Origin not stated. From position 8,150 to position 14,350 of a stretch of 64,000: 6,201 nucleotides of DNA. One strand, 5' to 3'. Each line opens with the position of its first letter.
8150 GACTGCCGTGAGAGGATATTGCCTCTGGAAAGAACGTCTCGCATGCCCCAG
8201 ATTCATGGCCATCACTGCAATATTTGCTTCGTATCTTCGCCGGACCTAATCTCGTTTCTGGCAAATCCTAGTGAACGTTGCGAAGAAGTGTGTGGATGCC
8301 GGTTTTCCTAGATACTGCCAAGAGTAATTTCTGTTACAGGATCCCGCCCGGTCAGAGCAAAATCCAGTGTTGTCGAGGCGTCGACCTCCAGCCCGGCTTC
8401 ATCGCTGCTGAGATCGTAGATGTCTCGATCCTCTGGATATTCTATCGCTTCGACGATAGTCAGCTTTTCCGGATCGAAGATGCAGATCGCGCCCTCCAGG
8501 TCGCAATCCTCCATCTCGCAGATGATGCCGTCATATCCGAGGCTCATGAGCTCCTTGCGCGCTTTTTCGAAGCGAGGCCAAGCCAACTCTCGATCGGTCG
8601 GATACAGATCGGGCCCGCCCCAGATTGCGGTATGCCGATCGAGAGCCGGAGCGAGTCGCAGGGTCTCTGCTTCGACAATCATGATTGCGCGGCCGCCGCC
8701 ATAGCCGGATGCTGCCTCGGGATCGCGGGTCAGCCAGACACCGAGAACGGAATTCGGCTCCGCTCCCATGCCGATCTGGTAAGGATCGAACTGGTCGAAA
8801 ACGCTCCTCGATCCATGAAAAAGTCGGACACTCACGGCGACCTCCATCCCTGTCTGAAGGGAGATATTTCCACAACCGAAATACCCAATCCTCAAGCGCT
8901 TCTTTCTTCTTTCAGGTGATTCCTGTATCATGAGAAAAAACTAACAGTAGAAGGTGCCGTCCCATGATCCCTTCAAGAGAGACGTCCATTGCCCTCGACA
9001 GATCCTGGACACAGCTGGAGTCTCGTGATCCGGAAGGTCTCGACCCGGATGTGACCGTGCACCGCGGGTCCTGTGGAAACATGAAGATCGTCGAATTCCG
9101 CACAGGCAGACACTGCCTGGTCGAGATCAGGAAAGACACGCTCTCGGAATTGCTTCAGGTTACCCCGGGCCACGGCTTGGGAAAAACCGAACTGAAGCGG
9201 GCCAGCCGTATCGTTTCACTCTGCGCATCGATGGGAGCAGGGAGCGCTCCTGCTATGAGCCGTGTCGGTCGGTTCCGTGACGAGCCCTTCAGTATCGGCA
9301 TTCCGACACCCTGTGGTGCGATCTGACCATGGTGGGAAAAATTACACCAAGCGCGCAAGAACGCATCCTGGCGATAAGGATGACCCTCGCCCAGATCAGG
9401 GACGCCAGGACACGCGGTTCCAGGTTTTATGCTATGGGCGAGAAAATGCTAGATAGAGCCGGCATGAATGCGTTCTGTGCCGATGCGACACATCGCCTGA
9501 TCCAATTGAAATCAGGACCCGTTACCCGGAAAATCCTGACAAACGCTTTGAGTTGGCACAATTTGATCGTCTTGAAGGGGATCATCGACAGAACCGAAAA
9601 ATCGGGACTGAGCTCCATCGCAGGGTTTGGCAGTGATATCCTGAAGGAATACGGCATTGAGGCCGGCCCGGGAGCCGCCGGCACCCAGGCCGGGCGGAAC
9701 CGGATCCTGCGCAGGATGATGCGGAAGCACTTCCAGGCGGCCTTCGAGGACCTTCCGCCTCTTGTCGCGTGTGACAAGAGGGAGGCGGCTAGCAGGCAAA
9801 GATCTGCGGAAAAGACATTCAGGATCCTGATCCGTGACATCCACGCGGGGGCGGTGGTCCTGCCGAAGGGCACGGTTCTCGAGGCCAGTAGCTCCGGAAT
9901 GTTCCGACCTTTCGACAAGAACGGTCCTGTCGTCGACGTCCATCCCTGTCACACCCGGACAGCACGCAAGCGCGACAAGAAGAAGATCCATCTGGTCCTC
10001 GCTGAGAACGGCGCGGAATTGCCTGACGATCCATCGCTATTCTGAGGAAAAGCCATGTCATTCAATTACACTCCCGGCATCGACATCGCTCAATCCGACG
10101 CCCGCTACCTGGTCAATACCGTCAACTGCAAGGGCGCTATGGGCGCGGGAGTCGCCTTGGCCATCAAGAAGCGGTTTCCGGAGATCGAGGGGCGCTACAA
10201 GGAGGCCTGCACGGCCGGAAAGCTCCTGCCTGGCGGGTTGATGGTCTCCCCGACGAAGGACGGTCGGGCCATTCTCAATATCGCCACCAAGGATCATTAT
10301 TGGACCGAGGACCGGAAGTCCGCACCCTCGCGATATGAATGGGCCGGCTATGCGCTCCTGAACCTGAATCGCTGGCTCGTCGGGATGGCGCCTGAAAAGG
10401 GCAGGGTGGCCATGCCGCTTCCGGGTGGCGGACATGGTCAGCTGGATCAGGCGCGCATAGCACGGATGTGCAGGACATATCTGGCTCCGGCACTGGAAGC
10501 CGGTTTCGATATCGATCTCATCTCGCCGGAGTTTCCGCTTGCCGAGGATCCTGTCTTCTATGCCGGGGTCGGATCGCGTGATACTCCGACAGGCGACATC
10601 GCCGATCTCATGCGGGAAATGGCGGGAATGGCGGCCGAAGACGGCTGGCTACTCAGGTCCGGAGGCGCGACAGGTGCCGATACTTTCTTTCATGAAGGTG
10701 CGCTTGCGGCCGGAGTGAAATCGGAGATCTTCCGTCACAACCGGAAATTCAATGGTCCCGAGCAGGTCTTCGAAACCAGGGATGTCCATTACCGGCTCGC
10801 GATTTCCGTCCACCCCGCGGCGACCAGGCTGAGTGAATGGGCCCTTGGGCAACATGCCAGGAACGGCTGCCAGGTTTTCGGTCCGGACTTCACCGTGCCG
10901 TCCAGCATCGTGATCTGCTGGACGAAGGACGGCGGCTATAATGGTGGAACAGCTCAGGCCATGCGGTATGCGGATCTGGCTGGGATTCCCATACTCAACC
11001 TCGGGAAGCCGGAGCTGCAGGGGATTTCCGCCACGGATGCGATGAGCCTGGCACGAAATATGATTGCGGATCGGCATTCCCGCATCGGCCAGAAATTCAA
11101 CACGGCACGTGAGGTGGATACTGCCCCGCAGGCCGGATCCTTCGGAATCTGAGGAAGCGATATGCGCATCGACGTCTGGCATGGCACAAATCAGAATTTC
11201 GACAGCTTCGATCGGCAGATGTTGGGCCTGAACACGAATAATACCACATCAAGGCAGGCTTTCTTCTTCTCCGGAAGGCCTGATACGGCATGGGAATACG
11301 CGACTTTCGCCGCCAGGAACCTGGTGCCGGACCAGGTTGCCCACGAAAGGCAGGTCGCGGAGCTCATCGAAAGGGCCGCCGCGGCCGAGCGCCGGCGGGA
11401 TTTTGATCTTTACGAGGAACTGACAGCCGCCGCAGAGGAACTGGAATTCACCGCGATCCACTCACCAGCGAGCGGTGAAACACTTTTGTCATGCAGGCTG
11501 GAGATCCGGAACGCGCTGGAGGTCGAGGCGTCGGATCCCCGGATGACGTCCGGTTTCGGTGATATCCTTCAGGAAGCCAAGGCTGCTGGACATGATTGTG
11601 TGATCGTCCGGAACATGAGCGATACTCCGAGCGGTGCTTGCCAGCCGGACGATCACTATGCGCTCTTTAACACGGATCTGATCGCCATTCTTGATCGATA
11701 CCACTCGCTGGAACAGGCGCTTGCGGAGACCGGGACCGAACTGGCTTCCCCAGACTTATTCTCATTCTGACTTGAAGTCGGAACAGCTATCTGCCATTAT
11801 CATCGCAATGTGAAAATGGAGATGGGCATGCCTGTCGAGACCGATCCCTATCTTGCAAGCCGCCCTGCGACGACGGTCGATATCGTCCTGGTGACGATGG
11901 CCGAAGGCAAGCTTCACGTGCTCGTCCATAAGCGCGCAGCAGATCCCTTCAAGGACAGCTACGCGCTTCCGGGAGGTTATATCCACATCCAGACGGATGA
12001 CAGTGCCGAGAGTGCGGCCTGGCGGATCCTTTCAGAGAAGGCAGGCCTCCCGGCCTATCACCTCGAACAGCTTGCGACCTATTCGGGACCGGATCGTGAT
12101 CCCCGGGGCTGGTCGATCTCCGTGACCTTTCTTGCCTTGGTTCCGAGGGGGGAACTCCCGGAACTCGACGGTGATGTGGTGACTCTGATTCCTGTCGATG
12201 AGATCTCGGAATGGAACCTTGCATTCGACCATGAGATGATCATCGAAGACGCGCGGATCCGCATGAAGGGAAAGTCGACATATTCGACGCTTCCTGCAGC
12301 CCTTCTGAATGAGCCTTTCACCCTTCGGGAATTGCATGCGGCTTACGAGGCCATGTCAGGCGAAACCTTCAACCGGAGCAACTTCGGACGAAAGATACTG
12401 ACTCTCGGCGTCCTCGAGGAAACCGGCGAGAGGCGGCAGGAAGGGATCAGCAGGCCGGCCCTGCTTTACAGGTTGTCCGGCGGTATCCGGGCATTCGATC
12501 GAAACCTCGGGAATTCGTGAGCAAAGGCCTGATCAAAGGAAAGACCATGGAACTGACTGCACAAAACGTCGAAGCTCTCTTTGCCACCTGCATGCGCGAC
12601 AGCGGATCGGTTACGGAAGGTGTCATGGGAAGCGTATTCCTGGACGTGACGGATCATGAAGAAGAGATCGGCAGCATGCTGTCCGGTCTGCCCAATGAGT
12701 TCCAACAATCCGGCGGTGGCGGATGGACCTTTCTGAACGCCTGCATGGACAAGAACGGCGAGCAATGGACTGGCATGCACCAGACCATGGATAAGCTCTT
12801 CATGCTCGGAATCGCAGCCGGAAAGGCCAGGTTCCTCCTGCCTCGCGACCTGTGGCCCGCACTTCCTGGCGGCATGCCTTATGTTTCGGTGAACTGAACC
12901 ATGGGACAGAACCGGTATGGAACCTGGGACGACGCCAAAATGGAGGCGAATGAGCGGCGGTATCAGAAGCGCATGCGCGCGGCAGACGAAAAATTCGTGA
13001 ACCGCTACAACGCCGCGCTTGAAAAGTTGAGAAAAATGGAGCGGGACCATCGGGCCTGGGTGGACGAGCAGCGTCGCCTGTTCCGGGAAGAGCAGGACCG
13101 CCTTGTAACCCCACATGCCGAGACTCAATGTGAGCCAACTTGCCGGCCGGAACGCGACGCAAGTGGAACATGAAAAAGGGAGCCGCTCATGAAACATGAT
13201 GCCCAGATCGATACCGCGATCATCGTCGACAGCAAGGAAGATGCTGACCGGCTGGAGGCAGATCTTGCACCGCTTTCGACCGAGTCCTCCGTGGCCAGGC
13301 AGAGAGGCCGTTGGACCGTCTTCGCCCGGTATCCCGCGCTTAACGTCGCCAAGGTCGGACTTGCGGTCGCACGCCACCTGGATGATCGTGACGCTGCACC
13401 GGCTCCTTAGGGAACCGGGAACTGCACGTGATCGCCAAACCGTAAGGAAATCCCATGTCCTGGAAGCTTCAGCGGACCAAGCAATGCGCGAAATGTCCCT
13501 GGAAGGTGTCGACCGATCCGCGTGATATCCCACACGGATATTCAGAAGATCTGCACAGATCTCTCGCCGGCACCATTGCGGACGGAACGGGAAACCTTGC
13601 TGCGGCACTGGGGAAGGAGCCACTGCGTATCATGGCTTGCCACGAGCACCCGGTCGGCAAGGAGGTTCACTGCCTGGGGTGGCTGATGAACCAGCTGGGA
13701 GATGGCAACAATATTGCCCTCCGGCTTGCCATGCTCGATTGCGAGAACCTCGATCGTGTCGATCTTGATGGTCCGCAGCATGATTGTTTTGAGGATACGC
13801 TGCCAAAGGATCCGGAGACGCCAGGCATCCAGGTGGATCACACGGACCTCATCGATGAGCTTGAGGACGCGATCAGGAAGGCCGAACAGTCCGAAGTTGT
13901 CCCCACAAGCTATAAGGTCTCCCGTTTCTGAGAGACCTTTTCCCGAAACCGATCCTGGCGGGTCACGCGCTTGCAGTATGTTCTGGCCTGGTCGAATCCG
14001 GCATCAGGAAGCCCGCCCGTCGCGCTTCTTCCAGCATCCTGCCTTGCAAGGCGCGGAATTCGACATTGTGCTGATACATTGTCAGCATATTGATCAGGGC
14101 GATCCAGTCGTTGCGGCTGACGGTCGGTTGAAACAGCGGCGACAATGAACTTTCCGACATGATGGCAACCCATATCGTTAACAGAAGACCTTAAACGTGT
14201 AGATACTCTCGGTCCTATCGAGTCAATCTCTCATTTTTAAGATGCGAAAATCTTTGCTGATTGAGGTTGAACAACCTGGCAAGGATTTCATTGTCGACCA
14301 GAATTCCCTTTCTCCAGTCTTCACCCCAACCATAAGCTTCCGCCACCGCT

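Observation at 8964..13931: Nine-gene ADP-ribose-centred operon: Macro-DprA/SLOG fusion, ART-fold protein and NUDIX-NrtR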

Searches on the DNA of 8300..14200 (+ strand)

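Call 7: search_dna_similar(query=window:8300-14200:+, collection=plasmids, mode=near, max_rows=20)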
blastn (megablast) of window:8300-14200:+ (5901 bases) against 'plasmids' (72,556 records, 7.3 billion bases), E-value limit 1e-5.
No match.
